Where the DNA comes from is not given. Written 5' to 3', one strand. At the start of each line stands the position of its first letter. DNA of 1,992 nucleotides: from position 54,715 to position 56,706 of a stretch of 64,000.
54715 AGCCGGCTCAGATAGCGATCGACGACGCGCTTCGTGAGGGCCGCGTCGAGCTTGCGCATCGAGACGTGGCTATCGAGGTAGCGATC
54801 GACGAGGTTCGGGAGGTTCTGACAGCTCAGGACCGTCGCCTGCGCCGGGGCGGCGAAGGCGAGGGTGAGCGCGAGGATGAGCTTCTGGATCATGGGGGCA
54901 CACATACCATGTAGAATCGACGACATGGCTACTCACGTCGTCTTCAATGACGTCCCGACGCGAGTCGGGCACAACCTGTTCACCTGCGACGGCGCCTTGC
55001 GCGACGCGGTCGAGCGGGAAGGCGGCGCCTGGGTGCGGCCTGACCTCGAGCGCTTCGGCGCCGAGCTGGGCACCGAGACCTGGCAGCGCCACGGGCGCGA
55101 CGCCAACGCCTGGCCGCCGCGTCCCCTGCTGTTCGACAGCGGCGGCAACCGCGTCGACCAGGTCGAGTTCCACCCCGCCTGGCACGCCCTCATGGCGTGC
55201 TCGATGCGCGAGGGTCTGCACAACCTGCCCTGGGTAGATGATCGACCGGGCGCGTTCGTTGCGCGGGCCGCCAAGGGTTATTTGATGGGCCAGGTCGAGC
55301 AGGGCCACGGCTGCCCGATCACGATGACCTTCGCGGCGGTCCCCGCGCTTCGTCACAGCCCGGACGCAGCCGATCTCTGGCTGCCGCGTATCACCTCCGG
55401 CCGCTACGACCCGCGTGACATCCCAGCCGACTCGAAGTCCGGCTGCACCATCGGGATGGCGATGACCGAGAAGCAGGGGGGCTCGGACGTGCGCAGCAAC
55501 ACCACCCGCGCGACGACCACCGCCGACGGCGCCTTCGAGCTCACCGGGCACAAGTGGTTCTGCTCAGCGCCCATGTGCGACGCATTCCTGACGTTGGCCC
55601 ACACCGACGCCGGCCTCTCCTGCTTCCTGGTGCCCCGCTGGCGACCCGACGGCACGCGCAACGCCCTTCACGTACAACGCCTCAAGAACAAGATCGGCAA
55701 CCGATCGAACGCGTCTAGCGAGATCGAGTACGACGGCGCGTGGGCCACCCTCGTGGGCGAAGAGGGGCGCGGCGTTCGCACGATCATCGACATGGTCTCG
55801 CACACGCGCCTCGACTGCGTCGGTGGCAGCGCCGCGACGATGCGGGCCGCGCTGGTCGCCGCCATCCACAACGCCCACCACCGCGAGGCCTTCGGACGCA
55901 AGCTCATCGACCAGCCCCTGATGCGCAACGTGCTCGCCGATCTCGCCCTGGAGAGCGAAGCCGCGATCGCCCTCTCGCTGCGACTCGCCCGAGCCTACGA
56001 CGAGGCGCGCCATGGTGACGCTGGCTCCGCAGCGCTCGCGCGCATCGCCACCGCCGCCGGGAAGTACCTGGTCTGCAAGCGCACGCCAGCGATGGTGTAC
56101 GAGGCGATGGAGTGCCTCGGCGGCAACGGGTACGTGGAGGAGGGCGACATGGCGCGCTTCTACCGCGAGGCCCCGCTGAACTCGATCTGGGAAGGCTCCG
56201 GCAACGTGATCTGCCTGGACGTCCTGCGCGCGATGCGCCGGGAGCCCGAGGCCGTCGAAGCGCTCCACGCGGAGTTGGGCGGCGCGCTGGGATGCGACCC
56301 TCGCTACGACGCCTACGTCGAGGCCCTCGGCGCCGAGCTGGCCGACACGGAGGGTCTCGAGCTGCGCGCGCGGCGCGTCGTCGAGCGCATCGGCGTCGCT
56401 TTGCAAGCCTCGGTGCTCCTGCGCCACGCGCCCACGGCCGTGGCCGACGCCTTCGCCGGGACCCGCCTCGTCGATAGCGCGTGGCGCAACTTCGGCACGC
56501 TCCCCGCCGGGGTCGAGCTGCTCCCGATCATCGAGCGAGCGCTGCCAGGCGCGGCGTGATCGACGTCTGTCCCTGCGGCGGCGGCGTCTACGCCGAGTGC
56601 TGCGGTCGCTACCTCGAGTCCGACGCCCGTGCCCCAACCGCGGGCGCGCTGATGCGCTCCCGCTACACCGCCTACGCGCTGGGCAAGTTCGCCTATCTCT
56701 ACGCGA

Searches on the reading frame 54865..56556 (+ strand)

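Call 92: search_protein_families(library=pfam, proteins=[window:54865-56556:+], max_evalue=0.00001)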
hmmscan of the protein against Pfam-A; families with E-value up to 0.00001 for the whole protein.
window:54865-56556:+ (564 aa): 4 families
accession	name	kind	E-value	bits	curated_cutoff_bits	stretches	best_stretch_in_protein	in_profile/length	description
PF18158.6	AidB_N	-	5.7e-58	195.8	22.9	1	28-183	1-156/156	Adaptive response protein AidB N-terminal domain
PF00441.29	Acyl-CoA_dh_1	-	7.5e-29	101.3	22.4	1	301-457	1-149/150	Acyl-CoA dehydrogenase, C-terminal domain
PF02770.24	Acyl-CoA_dh_M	-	1.8e-17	63.7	33.3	1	197-290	1-95/97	Acyl-CoA dehydrogenase, middle domain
PF08028.16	Acyl-CoA_dh_2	-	1.2e-08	35.8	22.7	1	327-436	12-123/134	Acyl-CoA dehydrogenase, C-terminal domain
